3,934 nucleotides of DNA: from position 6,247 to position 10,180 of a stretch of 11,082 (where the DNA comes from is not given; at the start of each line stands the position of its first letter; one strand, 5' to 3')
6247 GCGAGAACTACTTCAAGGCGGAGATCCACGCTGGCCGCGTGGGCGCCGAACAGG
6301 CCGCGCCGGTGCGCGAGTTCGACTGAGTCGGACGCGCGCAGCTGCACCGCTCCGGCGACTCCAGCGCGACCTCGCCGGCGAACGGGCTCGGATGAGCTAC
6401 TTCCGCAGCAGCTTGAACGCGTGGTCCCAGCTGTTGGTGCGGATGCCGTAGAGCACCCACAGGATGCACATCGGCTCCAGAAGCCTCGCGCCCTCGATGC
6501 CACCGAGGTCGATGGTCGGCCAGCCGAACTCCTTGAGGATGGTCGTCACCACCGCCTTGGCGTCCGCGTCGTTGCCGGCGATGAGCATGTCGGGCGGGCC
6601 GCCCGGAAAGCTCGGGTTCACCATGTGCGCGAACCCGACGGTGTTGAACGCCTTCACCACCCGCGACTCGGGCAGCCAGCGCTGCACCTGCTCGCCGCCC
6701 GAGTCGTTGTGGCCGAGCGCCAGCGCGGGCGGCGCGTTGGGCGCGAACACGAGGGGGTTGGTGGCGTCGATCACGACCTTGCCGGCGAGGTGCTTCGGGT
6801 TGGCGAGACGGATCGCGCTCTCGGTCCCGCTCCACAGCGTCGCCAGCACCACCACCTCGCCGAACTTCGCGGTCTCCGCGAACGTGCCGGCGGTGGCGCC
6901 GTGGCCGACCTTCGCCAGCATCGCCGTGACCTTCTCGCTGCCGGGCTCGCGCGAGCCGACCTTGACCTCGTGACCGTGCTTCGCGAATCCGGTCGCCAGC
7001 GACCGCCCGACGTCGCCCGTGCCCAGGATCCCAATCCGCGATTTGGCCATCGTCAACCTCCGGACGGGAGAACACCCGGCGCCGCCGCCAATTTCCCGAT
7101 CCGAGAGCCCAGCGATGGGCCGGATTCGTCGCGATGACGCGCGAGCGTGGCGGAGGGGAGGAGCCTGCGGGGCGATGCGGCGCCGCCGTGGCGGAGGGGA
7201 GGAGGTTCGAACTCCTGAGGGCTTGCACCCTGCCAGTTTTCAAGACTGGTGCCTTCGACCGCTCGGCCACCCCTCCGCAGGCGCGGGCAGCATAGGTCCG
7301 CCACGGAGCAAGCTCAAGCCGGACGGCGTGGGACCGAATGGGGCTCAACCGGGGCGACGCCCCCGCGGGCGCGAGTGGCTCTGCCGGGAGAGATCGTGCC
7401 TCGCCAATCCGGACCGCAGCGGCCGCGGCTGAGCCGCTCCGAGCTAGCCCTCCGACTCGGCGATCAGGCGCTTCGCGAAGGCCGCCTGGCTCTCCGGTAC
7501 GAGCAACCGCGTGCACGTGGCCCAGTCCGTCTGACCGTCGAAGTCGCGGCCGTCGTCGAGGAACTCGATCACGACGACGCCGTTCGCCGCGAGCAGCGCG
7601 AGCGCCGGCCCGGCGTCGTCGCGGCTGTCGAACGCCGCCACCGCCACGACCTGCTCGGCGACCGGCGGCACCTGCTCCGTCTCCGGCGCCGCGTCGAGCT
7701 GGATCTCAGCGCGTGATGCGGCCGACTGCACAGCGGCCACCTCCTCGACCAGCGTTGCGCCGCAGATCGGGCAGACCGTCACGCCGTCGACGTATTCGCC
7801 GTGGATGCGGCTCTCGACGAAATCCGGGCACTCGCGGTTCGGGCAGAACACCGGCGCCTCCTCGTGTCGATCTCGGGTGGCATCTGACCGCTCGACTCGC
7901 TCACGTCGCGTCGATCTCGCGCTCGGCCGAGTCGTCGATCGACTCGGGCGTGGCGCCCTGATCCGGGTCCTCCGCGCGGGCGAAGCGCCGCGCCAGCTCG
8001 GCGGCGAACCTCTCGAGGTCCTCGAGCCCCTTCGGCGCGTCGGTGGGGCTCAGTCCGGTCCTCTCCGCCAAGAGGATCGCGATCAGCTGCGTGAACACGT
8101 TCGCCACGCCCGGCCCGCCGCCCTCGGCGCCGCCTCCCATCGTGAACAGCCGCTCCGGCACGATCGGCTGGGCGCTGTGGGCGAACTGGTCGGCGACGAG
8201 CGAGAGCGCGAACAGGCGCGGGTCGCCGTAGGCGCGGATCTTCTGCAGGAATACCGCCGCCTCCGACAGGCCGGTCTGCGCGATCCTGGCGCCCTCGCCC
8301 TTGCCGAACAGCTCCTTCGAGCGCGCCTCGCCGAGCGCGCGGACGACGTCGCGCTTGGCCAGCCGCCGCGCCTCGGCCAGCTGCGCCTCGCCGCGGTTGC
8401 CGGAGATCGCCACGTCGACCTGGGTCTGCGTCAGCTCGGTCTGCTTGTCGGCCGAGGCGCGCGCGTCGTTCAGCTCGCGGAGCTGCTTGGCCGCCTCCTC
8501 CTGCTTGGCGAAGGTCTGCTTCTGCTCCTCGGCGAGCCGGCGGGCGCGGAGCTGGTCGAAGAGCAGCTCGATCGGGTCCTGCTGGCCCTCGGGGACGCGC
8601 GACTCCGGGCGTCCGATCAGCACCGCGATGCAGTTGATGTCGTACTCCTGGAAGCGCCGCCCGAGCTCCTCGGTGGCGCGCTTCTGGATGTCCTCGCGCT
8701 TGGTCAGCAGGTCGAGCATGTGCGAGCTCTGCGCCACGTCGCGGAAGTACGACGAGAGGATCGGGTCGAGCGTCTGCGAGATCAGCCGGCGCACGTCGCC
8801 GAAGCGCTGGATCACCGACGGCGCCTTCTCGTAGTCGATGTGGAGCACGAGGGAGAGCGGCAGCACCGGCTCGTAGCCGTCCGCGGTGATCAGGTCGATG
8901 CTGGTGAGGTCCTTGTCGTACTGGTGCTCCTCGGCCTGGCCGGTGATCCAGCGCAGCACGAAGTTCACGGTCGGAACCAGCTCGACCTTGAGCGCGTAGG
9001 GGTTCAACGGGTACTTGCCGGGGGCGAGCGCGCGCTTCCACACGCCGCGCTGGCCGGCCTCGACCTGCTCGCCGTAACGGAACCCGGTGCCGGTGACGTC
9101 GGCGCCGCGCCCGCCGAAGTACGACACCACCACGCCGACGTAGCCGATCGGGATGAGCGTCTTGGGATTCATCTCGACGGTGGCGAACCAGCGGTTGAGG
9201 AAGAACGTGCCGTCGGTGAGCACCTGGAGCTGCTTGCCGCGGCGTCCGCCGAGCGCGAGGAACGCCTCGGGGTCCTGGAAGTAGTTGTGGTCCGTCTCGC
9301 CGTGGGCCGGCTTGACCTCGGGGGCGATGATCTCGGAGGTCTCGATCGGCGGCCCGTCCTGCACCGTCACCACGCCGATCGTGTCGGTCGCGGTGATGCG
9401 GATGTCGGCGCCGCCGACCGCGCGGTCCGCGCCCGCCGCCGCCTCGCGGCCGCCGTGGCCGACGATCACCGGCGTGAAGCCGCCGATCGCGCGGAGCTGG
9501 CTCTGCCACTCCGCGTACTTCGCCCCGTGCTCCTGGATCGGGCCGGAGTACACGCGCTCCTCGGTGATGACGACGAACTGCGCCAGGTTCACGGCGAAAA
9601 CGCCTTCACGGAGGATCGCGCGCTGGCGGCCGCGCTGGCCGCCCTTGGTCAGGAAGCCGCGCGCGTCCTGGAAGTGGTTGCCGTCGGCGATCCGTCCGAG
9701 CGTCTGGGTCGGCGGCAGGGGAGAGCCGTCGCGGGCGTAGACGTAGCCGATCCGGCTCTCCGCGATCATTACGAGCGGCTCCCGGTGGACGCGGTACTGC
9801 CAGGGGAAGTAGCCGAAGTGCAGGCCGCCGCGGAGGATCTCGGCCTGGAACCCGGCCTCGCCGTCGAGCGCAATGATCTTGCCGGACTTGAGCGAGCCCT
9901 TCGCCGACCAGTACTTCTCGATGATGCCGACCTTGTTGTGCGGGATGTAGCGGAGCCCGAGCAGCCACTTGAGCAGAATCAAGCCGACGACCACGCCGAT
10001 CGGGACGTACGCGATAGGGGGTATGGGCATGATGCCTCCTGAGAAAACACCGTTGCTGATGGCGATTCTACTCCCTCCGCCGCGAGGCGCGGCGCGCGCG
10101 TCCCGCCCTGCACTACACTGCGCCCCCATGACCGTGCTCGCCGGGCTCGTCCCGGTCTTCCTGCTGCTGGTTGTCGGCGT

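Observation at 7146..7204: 18-bp exact duplication of the tRNA-Ser 3' end 41 bp downstream: likely an integrase att scar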

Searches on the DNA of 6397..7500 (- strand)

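Call 76: search_rna_families(source=window, start=6950, end=7500, threshold=evalue, max_evalue=1)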
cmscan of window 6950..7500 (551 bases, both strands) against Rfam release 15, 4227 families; matches with E-value up to 1: 2.
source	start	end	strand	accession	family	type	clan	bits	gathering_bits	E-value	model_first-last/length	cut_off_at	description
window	7192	7276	-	RF00005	tRNA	Gene; tRNA;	CL00001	56.4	29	1.5e-11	1-71/71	no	tRNA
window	7158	7281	-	RF02223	sX4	Gene; sRNA;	-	20.1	70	0.051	1-167/167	no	Proteobacterial sRNA sX4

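Call 77: search_rna_families(source=L114, start=3900, end=4420, threshold=evalue, max_evalue=1)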
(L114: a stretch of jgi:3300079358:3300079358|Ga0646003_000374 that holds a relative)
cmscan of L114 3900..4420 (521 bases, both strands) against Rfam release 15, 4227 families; matches with E-value up to 1: 3.
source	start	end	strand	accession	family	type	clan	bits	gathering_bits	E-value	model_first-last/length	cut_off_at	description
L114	3981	4065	+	RF00005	tRNA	Gene; tRNA;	CL00001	59.7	29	1.7e-12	1-71/71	no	tRNA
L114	3968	4153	+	RF02223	sX4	Gene; sRNA;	-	29.6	70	0.00022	1-167/167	no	Proteobacterial sRNA sX4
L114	4039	4161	+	RF03861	mir-4484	Gene; miRNA;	-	22.3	90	0.17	1-89/89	no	mir-4484 microRNA precursor family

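Call 78: search_rna_families(source=L114, start=3900, end=4420, threshold=evalue, max_evalue=0.01, show_alignments=2)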
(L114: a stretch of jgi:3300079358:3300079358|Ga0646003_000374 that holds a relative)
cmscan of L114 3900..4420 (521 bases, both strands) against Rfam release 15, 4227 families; matches with E-value up to 0.01: 2.
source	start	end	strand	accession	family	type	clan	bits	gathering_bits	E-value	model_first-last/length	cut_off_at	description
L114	3981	4065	+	RF00005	tRNA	Gene; tRNA;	CL00001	59.7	29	1.7e-12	1-71/71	no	tRNA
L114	3968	4153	+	RF02223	sX4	Gene; sRNA;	-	29.6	70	0.00022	1-167/167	no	Proteobacterial sRNA sX4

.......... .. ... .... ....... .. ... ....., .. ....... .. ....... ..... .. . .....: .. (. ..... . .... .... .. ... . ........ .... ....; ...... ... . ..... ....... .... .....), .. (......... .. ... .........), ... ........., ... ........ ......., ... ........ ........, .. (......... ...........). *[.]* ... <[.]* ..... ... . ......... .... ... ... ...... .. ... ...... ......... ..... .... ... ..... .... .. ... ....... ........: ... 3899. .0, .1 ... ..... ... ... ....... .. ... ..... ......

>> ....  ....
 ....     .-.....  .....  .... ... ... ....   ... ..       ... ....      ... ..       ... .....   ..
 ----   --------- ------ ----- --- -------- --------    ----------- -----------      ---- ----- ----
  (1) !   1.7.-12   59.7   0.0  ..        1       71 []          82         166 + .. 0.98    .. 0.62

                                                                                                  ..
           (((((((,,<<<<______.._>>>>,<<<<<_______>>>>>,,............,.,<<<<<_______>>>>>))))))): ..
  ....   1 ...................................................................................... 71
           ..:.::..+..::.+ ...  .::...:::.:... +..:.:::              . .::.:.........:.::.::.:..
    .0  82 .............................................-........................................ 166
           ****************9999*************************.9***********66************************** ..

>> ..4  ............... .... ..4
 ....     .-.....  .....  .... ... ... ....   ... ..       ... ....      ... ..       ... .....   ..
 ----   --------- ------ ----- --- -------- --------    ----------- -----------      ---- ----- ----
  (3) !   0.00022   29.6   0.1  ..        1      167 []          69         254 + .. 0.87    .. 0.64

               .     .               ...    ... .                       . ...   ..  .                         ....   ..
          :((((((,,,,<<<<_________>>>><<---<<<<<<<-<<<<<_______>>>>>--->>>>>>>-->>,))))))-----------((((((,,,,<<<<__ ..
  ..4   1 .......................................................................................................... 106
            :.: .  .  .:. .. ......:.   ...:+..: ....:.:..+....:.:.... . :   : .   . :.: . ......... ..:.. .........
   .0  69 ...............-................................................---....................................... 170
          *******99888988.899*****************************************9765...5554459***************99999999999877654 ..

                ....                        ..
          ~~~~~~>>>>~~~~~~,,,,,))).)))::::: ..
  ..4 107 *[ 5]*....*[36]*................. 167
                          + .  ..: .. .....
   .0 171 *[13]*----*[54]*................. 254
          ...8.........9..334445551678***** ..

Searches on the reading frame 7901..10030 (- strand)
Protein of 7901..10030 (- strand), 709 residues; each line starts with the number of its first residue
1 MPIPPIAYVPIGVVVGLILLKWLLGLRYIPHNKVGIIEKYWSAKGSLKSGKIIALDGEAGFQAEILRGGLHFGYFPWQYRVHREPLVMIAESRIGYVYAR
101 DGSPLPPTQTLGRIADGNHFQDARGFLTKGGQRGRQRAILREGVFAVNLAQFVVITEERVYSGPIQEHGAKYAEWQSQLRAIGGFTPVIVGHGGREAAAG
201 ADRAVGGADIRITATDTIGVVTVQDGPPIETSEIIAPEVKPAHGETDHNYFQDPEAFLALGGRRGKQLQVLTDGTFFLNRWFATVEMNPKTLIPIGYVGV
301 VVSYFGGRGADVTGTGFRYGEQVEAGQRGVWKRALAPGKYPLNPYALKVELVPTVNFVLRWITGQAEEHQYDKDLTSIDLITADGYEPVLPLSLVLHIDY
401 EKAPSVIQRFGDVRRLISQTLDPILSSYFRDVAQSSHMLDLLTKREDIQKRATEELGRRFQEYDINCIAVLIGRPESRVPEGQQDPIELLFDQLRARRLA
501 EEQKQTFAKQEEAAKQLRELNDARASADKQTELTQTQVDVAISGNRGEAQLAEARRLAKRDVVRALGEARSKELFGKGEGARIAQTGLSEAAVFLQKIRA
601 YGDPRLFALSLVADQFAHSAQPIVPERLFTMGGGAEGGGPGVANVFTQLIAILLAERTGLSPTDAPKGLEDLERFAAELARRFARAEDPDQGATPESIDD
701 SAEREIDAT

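Call 17: find_homologous_proteins(query=window:7901-10030:-, max_evalue=1e-30)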
Query window:7901-10030:- (709 aa): 5088 proteins with E <= 1e-30 among 8000 candidates; the best 120 are listed.
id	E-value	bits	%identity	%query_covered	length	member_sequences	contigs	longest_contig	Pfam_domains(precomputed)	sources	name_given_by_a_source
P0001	0.0e+0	1537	96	100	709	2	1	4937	PF01145.32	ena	-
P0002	0.0e+0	1351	84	99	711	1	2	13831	PF01145.32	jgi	jgi:uncharacterized membrane protein YqiK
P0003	0.0e+0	1197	78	94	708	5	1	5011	PF01145.32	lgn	-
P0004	0.0e+0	1175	76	94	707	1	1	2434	PF01145.32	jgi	jgi:uncharacterized membrane protein YqiK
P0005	0.0e+0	1174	76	94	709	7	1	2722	PF01145.32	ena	-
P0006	0.0e+0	1172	75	98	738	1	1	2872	PF01145.32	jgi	jgi:uncharacterized membrane protein YqiK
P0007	0.0e+0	1169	76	94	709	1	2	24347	PF01145.32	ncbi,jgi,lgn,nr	ncbi:hypothetical protein LLG88_00700 [bacterium]|nr:hypothetical protein [bacterium]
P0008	0.0e+0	1166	74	99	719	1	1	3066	PF01145.32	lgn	-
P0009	0.0e+0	1166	74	98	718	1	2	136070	PF01145.32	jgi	jgi:uncharacterized membrane protein YqiK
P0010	0.0e+0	1162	75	94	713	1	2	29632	PF01145.32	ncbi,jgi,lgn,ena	-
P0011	0.0e+0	1160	74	98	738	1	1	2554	PF01145.32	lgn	-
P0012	0.0e+0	1158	72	98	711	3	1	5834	PF01145.32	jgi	-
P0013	0.0e+0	1158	74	97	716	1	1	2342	PF01145.32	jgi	-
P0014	0.0e+0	1156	74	98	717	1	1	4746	PF01145.32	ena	-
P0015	0.0e+0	1156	75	97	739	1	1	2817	PF01145.32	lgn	-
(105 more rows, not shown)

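Call 18: find_encoding_contigs(protein=P0001, flank=10000, max_places=4)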
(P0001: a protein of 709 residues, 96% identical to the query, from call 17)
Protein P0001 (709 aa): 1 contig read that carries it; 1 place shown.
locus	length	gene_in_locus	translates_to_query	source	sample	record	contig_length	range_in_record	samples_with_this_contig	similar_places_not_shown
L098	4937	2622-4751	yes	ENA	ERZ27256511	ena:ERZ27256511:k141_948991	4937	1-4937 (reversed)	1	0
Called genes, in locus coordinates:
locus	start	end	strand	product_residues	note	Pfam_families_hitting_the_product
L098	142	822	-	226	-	PF20582:UPF0758_N, PF04002:RadC, PF14464:Prok-JAB (weak)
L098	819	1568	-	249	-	PF02146:SIR2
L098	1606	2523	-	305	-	PF03547:Mem_trans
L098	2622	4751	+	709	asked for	PF01145:Band_7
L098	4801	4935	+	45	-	?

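Call 19: find_encoding_contigs(protein=P0002, flank=10000, max_places=4)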
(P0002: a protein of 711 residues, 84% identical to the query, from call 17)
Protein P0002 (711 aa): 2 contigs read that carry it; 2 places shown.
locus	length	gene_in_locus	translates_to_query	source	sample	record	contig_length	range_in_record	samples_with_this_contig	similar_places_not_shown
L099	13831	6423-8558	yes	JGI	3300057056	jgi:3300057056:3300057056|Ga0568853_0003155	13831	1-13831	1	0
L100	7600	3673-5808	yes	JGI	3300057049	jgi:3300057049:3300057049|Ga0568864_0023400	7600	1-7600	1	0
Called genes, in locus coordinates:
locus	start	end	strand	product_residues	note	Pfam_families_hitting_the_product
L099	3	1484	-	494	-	?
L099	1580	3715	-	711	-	PF14870:PSII_BNR (faint), PF15902:Sortilin-Vps10 (faint), PF25852:DUF6242_C (faint), PF02012:BNR (faint)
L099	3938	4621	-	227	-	PF20582:UPF0758_N, PF04002:RadC, PF14464:Prok-JAB (weak)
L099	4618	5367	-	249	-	PF00205:TPP_enzyme_M (faint), PF02146:SIR2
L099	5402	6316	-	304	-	PF03547:Mem_trans, PF01758:SBF (weak)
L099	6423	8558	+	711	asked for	PF01145:Band_7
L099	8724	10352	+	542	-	PF03577:Peptidase_C69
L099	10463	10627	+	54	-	-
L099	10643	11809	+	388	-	PF13428:TPR_14 (faint), PF13432:TPR_16 (faint), PF07719:TPR_2 (faint), PF13174:TPR_6 (faint), PF13176:TPR_7 (faint), PF14559:TPR_19 (weak), PF13424:TPR_12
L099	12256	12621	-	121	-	PF00076:RRM_1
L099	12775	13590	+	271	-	PF13414:TPR_11 (faint), PF21033:RMD1-3, PF13431:TPR_17 (faint)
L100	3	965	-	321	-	?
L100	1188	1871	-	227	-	PF20582:UPF0758_N, PF04002:RadC, PF14464:Prok-JAB (weak)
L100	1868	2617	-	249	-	PF00205:TPP_enzyme_M (faint), PF02146:SIR2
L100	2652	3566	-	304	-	PF03547:Mem_trans, PF01758:SBF (weak)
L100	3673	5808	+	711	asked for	PF01145:Band_7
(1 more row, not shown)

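Call 20: find_encoding_contigs(protein=P0007, flank=10000, max_places=4)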
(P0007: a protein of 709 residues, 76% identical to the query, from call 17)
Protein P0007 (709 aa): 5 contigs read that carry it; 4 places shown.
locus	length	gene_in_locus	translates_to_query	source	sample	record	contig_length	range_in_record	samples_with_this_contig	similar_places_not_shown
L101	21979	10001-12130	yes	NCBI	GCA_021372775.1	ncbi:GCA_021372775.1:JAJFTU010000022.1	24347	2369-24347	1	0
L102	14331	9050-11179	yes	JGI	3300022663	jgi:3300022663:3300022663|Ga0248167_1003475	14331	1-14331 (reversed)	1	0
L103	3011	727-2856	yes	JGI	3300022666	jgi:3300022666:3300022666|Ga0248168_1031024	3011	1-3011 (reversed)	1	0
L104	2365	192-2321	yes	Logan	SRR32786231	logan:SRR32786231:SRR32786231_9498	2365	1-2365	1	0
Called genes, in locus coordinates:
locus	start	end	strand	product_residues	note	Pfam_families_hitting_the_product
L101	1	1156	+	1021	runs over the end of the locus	PF05228:CHASE4, PF00989:PAS, PF08447:PAS_3, PF08448:PAS_4, PF00512:HisKA, PF02518:HATPase_c, PF00072:Response_reg, PF01627:Hpt, +2 more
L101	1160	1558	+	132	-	PF00072:Response_reg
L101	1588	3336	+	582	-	PF01663:Phosphodiest (weak)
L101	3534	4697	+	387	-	-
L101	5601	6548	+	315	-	PF02729:OTCace_N, PF00185:OTCace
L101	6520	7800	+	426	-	PF01979:Amidohydro_1, PF07969:Amidohydro_3 (weak), PF12890:DHOase, PF07969:Amidohydro_3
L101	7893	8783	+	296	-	PF01259:SAICAR_synt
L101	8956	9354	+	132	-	-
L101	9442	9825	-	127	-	PF12680:SnoaL_2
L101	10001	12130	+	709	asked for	PF01145:Band_7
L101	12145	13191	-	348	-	PF00933:Glyco_hydro_3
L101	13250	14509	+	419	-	PF13091:PLDc_2, PF00614:PLDc (weak)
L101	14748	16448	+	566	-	PF00015:MCPsignal (weak)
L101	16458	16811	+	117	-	PF13466:STAS_2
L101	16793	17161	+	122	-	PF00072:Response_reg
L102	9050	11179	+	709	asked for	PF01145:Band_7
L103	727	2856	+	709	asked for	PF01145:Band_7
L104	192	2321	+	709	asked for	PF01145:Band_7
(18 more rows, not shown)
